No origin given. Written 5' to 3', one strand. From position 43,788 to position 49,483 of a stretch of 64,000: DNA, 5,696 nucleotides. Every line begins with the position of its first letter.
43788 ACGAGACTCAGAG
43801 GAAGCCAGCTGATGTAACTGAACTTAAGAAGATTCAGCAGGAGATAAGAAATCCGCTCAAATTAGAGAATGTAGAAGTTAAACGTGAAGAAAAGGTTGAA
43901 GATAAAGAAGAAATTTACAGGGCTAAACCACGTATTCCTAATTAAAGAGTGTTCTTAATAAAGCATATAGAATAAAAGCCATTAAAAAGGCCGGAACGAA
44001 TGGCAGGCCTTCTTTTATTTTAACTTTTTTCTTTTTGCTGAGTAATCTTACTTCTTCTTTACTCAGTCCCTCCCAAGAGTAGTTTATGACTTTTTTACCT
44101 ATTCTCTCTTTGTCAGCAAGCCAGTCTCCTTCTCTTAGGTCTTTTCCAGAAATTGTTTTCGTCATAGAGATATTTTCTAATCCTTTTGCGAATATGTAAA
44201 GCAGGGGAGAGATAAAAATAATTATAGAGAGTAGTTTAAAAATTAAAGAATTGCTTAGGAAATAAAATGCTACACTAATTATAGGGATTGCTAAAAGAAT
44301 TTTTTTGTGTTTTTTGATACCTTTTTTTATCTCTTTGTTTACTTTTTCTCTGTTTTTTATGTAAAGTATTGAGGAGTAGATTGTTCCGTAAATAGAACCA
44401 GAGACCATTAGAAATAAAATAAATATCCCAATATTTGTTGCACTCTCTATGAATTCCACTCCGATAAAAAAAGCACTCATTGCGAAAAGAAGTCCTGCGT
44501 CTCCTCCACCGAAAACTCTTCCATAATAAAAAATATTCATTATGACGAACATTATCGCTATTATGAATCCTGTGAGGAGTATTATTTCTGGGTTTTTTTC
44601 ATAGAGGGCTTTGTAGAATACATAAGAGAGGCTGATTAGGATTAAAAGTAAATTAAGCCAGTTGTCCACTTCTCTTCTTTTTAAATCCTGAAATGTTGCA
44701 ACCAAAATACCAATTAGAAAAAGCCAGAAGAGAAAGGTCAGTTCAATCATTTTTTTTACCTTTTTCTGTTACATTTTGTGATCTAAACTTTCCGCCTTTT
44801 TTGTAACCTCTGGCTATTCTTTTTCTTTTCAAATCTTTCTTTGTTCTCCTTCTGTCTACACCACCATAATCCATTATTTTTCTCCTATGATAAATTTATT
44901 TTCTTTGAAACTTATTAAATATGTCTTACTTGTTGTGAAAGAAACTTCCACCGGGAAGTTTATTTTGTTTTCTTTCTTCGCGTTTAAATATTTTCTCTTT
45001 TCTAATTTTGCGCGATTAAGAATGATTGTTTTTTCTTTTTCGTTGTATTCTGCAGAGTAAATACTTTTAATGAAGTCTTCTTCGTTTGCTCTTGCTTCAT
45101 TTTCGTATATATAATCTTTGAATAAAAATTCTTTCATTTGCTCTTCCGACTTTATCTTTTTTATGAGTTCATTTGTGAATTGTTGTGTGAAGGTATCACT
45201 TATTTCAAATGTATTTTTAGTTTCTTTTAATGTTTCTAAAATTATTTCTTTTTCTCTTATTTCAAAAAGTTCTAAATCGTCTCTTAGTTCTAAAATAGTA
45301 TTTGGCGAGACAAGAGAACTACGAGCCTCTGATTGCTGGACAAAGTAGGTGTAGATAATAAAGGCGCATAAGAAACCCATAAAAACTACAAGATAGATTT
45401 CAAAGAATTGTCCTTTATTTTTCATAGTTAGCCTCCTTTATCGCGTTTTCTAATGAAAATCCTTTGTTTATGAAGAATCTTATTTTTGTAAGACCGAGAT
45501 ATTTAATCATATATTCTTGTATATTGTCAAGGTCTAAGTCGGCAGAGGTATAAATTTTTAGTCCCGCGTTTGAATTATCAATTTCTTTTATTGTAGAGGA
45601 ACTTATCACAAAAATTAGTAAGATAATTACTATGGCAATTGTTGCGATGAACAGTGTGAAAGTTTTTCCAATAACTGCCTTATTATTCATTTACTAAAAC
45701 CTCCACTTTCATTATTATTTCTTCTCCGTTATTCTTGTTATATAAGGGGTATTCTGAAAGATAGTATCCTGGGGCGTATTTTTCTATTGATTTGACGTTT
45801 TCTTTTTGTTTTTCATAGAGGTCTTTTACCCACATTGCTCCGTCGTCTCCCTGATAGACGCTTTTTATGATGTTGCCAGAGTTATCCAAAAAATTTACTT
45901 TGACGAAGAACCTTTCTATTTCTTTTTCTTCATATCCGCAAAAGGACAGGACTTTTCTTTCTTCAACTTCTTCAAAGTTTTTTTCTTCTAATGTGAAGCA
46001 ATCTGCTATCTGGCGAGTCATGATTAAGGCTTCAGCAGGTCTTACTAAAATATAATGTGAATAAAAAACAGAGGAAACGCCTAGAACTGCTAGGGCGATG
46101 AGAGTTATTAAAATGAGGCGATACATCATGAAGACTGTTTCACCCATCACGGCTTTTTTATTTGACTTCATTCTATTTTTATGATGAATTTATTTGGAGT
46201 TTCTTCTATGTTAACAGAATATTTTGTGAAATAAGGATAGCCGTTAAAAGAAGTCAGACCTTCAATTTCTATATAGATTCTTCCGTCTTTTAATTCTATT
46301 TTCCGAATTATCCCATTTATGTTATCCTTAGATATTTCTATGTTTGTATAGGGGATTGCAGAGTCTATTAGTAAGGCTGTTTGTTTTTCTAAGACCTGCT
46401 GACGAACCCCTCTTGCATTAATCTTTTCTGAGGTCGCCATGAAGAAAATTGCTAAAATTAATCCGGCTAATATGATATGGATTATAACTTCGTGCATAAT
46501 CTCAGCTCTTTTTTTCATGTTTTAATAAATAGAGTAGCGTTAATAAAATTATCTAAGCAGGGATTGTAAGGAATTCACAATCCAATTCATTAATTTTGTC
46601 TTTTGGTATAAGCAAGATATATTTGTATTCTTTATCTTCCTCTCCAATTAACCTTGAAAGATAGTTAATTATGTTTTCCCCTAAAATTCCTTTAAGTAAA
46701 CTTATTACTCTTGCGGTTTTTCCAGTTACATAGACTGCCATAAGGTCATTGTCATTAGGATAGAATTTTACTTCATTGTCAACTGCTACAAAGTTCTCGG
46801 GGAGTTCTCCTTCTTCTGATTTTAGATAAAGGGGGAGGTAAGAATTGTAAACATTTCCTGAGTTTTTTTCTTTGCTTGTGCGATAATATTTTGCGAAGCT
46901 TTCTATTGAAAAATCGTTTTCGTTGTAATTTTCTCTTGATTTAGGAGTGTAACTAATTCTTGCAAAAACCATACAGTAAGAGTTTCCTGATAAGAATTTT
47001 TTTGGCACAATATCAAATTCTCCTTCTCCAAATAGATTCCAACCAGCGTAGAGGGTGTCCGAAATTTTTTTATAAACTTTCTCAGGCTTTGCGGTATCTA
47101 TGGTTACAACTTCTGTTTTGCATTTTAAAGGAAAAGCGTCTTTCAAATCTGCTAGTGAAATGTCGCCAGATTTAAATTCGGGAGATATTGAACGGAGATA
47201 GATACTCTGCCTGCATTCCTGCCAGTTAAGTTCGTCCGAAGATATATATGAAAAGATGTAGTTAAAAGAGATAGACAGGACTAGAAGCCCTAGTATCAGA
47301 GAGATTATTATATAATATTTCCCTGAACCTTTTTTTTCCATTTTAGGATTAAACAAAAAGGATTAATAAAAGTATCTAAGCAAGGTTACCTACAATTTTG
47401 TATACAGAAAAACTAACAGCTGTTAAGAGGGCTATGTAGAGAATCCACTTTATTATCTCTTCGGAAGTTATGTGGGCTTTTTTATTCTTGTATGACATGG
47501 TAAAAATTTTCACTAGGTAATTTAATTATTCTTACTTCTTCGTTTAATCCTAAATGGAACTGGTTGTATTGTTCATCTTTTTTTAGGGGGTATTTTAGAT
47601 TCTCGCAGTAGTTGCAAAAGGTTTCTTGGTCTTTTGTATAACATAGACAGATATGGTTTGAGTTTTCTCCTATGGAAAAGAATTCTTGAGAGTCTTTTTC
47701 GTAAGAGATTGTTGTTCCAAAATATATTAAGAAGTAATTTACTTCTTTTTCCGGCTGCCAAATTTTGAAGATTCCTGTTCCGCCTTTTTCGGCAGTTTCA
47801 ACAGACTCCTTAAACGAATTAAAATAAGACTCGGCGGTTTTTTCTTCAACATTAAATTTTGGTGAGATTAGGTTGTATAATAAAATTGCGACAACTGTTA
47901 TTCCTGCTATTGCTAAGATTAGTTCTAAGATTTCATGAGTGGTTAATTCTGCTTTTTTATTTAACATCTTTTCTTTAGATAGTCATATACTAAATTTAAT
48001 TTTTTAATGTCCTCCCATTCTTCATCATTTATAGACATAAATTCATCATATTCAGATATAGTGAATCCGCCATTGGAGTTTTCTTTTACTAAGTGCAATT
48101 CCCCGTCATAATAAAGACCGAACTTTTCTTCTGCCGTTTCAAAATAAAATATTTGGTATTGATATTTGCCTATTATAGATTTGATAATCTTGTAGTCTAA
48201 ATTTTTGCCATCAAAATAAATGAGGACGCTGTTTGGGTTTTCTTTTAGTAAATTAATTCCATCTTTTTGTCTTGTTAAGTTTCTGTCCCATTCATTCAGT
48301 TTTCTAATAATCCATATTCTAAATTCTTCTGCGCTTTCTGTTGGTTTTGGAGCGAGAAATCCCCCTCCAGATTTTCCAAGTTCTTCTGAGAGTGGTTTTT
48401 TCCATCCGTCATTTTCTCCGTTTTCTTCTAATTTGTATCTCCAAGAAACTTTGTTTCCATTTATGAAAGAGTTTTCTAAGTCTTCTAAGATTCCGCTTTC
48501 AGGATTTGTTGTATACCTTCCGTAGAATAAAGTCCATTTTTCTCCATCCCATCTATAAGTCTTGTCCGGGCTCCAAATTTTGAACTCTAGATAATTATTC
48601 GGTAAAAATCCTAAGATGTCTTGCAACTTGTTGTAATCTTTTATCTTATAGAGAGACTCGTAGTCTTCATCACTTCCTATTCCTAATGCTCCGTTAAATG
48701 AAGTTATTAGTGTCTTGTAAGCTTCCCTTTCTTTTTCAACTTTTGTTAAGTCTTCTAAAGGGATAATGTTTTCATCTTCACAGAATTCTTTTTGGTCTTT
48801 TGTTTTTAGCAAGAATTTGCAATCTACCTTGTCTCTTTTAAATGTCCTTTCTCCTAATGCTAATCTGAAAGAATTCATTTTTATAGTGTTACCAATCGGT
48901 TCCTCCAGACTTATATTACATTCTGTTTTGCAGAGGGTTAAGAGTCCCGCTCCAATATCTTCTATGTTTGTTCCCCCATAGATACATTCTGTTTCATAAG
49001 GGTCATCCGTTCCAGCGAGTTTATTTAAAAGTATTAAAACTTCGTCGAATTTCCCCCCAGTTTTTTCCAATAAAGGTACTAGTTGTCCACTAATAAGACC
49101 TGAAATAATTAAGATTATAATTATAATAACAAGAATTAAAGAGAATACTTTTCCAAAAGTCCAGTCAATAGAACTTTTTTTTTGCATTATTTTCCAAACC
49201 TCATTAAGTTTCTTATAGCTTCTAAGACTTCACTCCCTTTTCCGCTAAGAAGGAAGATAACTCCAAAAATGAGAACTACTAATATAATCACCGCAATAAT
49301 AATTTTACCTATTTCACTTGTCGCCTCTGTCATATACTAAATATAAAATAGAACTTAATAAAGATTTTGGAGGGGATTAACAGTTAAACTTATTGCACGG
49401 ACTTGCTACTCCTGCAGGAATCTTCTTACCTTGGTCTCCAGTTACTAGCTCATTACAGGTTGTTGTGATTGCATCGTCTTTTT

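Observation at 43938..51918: Type-IV-pilus-like operon with about ten divergent pilin-like genes, a platform protein and an A24 peptidase, but no assembly ATPase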

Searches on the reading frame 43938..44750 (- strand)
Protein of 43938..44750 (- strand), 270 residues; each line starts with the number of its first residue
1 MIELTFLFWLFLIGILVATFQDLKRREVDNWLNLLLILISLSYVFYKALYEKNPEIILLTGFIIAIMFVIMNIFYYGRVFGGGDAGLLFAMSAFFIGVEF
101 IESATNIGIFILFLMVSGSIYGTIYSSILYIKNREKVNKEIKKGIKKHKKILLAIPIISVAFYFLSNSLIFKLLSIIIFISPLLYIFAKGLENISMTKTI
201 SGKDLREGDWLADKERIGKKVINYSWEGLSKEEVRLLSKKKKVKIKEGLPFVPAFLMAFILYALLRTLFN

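Call 5: search_protein_families(library=pfam, proteins=[window:43938-44750:-], max_evalue=1)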
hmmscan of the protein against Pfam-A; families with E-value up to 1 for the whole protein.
window:43938-44750:- (270 aa): 2 families
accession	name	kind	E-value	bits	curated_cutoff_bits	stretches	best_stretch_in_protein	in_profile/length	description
PF01478.23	Peptidase_A24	-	6.1e-09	36.7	26.5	1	9-122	1-99/104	Type IV leader peptidase family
PF06819.16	Arc_PepC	-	0.06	14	23.4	0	217-246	74-105/110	Archaeal Peptidase A24 C-terminal Domain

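Call 6: search_protein_families(library=ncbifam, proteins=[window:43938-44750:-], max_evalue=1)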
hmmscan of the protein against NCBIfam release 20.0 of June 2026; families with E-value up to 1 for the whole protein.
window:43938-44750:- (270 aa): 3 families
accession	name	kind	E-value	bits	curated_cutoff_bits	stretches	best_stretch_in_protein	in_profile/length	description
NF040695.1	FlaK_Arch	equivalog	1.9e-06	27.6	330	1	10-139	5-141/230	preflagellin peptidase FlaK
NF007986.1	PRK10714.1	equivalog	0.18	10.8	529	1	55-103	239-286/316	undecaprenyl-phosphate 4-deoxy-4-formamido-L-arabinose transferase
NF058601.1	ActlTfSucTMsmeg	equivalog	0.28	9.5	1275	1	64-107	41-82/723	acetyltransferase SucT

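Call 62: search_solved_structures(query=window:43938-44750:-, max_evalue=1, show_alignments=2)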
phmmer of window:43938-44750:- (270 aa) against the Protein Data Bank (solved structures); distinct sequences matched with E-value up to 1: 1.
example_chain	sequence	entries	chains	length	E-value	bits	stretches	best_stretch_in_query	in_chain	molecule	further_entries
3s0x_A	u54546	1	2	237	0.035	17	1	11-95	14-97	Peptidase A24B, FlaK domain protein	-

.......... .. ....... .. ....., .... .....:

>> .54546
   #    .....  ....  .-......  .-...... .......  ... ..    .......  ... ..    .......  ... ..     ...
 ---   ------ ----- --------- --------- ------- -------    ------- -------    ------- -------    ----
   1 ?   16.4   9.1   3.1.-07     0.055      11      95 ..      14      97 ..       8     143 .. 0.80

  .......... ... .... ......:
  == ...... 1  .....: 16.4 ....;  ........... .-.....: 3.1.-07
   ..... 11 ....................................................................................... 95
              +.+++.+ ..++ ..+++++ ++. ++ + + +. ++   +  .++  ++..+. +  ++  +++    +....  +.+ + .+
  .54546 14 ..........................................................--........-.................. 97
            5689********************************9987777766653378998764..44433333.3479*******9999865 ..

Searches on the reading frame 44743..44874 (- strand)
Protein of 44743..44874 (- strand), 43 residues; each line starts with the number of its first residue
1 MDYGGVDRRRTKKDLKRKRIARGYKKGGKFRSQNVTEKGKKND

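Call 49: search_protein_families(library=pfam, proteins=[window:44743-44874:-], max_evalue=0.1)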
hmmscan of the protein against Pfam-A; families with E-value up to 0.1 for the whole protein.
window:44743-44874:- (43 aa): 0 families

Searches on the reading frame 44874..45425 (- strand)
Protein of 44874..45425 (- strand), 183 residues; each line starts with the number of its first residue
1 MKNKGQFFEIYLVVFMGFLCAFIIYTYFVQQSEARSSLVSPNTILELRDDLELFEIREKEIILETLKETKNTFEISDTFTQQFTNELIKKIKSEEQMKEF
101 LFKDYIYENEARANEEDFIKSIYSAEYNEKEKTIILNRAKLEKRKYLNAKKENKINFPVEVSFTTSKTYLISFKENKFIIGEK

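Call 5: search_protein_families(library=pfam, proteins=[window:44874-45425:-], max_evalue=1)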
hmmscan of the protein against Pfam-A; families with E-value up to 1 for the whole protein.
window:44874-45425:- (183 aa): 2 families
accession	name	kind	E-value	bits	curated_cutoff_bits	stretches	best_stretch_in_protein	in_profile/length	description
PF25421.1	DUF7891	-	0.03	14.9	27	1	126-168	42-84/90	Domain of unknown function (DUF7891)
PF15027.12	MGT5A_N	-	0.12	12.6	27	1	2-47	6-50/137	MGT5A-like, N-terminal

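Call 6: search_protein_families(library=ncbifam, proteins=[window:44874-45425:-], max_evalue=1)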
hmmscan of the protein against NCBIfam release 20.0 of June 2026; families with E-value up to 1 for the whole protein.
window:44874-45425:- (183 aa): 0 families

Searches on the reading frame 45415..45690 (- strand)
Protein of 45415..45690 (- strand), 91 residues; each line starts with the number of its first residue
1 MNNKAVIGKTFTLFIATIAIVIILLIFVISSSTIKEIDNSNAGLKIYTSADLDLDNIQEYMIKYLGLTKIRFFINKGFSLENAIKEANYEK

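Call 5: search_protein_families(library=pfam, proteins=[window:45415-45690:-], max_evalue=1)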
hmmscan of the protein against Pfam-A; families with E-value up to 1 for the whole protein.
window:45415-45690:- (91 aa): 2 families
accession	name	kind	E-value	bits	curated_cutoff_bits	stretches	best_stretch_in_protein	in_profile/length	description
PF22004.1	SPAR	-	0.0096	16.1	27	1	4-33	3-32/75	Small regulatory polypeptide of amino acid response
PF13800.11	Sigma_reg_N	-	0.11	13.3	26.3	1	10-52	10-52/91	Sigma factor regulator N-terminal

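Call 6: search_protein_families(library=ncbifam, proteins=[window:45415-45690:-], max_evalue=1)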
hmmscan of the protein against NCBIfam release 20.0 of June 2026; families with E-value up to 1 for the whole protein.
window:45415-45690:- (91 aa): 0 families

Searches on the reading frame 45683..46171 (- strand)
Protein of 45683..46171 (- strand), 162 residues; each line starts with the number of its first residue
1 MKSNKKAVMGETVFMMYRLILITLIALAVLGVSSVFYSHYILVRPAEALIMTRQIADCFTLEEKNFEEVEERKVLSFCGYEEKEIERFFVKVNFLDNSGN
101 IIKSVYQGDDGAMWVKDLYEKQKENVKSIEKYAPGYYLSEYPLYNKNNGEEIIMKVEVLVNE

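Call 5: search_protein_families(library=pfam, proteins=[window:45683-46171:-], max_evalue=1)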
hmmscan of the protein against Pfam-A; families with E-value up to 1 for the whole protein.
window:45683-46171:- (162 aa): 3 families
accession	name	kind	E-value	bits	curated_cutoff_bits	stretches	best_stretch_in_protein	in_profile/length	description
PF09290.16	AcetDehyd-dimer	-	0.015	16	26.6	1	103-157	78-129/138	Prokaryotic acetaldehyde dehydrogenase, dimerisation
PF14880.11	COX14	-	0.14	12.4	25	1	17-45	19-45/59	Cytochrome oxidase c assembly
PF07193.17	DUF1408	-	0.14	12.3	27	1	96-124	29-57/75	Protein of unknown function (DUF1408)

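Call 6: search_protein_families(library=ncbifam, proteins=[window:45683-46171:-], max_evalue=1)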
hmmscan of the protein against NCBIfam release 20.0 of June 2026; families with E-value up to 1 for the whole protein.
window:45683-46171:- (162 aa): 3 families
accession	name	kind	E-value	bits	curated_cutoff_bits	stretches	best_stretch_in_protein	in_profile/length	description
NF006157.0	PRK08300.1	subfamily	0.0027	17.1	166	1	112-158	216-263/303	acetaldehyde dehydrogenase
NF041840.1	rnfG_Methano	equivalog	0.0069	16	230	1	11-106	7-92/189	Rnf electron transport complex subunit RnfG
NF000474.1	tet_ABC_46_A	exception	0.029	12.9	1250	1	12-105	150-237/574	tetracycline efflux ABC transporter Tet(46) subunit A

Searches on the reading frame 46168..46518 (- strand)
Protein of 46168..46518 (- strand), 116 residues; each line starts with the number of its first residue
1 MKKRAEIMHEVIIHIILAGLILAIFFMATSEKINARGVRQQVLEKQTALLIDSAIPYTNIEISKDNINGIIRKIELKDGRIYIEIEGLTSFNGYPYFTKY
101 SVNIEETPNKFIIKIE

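Call 5: search_protein_families(library=pfam, proteins=[window:46168-46518:-], max_evalue=1)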
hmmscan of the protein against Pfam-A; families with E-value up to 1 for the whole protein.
window:46168-46518:- (116 aa): 2 families
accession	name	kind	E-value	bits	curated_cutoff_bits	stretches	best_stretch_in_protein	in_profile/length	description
PF22199.2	FKBP26_IF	-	0.06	13.7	27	1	56-83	15-40/46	FKBP26, IF domain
PF03116.20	NQR2_RnfD_RnfE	-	0.15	11.8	27.7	1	9-30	216-237/296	NQR2, RnfD, RnfE family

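Call 6: search_protein_families(library=ncbifam, proteins=[window:46168-46518:-], max_evalue=1)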
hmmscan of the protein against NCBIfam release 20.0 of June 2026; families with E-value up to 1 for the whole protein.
window:46168-46518:- (116 aa): 1 family
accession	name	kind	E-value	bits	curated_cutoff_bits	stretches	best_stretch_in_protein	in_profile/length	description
NF002047.0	PRK00872.1-4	equivalog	0.06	13.1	286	1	18-87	8-75/181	hypothetical protein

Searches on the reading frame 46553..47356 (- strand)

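Call 5: search_protein_families(library=pfam, proteins=[window:46553-47356:-], max_evalue=1)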
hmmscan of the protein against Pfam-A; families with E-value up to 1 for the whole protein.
window:46553-47356:- (267 aa): 0 families

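Call 6: search_protein_families(library=ncbifam, proteins=[window:46553-47356:-], max_evalue=1)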
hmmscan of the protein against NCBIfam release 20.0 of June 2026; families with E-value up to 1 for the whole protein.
window:46553-47356:- (267 aa): 1 family
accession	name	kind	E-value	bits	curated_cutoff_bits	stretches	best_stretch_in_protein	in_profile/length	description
NF041469.2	spor_prot_SB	equivalog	0.066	13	85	1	219-247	24-49/58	stage II sporulation protein SB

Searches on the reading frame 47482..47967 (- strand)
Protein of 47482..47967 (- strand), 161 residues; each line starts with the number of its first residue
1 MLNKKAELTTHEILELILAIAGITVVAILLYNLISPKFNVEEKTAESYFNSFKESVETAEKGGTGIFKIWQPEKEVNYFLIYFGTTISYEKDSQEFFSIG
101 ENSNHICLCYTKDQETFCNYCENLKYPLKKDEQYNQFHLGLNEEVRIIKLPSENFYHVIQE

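Call 5: search_protein_families(library=pfam, proteins=[window:47482-47967:-], max_evalue=1)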
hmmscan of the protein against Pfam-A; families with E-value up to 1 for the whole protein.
window:47482-47967:- (161 aa): 2 families
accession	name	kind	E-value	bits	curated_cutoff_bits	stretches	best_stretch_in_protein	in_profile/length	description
PF06851.17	DUF1247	-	0.018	15.4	27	1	104-159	48-102/148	Protein of unknown function (DUF1247)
PF23449.2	CBM-like_CFAP184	-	0.2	12.4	27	1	86-143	47-108/111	CFAP184 CBM-like domain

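Call 6: search_protein_families(library=ncbifam, proteins=[window:47482-47967:-], max_evalue=1)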
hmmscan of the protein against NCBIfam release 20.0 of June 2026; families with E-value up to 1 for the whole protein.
window:47482-47967:- (161 aa): 0 families

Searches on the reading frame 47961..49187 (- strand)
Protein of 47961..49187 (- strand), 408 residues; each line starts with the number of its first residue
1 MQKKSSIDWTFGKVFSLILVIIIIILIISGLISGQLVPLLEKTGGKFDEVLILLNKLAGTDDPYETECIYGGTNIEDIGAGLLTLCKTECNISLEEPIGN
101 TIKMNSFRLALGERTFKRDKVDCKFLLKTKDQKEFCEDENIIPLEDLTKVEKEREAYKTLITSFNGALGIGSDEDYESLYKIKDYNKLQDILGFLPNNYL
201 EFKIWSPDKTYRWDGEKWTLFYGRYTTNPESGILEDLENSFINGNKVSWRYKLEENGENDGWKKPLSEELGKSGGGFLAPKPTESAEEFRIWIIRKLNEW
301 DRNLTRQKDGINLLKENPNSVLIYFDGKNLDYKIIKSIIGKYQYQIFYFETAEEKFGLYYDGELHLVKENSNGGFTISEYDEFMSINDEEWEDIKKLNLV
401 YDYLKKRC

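Call 5: search_protein_families(library=pfam, proteins=[window:47961-49187:-], max_evalue=1)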
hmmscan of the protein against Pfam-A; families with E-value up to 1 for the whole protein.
window:47961-49187:- (408 aa): 0 families

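Call 6: search_protein_families(library=ncbifam, proteins=[window:47961-49187:-], max_evalue=1)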
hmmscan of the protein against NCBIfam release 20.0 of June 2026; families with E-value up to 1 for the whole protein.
window:47961-49187:- (408 aa): 0 families

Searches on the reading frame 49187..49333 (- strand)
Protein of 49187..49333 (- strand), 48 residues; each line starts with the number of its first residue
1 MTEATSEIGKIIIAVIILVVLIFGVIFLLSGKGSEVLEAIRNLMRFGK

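Call 49: search_protein_families(library=pfam, proteins=[window:49187-49333:-], max_evalue=0.1)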
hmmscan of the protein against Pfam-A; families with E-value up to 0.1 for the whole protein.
window:49187-49333:- (48 aa): 0 families
